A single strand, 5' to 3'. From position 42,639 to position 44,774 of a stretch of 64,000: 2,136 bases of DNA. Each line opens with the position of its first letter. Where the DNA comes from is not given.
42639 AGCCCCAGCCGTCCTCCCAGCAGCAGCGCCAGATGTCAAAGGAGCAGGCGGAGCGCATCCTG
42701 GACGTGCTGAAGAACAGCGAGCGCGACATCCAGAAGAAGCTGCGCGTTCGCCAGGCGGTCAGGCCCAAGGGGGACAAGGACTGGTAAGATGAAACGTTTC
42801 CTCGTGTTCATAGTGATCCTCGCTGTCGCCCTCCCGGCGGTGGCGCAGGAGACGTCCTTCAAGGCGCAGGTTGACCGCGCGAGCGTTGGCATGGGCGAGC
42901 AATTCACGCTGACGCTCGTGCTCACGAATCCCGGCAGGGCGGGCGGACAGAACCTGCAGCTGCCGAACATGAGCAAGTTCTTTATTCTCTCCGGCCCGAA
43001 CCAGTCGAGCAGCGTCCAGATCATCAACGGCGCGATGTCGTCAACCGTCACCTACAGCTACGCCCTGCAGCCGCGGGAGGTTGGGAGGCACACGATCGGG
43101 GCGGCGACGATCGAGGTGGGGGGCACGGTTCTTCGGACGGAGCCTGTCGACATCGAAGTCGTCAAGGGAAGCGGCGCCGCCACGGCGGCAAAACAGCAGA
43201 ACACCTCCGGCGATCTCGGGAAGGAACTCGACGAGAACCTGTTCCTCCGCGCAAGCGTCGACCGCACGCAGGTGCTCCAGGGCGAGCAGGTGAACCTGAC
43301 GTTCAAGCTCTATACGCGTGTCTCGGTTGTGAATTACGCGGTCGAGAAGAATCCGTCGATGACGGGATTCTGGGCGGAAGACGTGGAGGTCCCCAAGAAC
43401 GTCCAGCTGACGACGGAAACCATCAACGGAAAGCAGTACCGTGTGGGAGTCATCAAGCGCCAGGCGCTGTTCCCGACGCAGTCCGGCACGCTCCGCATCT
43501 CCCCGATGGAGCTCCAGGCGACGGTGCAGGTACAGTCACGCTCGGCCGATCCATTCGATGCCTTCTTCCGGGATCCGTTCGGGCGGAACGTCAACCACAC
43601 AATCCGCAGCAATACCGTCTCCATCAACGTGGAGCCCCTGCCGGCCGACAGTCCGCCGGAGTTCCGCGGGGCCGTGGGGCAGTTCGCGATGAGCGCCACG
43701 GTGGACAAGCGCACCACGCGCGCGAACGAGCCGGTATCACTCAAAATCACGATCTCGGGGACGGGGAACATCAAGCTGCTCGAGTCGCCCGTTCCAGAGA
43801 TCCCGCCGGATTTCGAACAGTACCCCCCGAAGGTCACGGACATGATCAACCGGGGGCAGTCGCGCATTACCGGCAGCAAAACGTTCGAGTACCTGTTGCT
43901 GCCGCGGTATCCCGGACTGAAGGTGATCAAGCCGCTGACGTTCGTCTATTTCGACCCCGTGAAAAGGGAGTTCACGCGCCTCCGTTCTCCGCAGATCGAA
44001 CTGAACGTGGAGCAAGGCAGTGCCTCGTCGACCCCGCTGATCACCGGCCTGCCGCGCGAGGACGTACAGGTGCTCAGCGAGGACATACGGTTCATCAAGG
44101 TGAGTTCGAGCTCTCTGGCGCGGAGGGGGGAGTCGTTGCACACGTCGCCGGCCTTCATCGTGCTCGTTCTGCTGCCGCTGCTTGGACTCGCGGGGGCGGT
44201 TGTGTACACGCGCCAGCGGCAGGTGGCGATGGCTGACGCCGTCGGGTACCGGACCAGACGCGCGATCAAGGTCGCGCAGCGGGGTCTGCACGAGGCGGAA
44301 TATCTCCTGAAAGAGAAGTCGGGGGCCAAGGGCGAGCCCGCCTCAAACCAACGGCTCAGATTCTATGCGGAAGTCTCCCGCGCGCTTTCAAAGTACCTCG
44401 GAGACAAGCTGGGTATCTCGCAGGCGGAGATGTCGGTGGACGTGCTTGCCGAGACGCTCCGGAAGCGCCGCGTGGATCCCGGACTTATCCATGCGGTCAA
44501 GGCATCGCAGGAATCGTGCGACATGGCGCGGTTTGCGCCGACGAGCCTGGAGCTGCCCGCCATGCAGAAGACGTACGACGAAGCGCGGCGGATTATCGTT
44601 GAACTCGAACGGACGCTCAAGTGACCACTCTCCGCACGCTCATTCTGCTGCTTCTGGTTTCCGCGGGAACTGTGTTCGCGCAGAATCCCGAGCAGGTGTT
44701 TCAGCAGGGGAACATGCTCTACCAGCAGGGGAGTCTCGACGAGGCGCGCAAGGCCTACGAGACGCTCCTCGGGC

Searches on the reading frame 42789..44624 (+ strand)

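Call 79: search_protein_families(library=pfam, proteins=[window:42789-44624:+], max_evalue=0.00001)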
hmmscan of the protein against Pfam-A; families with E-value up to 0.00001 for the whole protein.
window:42789-44624:+ (611 aa): 1 family
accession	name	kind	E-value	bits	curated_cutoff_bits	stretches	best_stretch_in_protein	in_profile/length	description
PF13584.12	BatD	-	4.7e-46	155.8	24.1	3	26-124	1-92/92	BatD DUF11 like domain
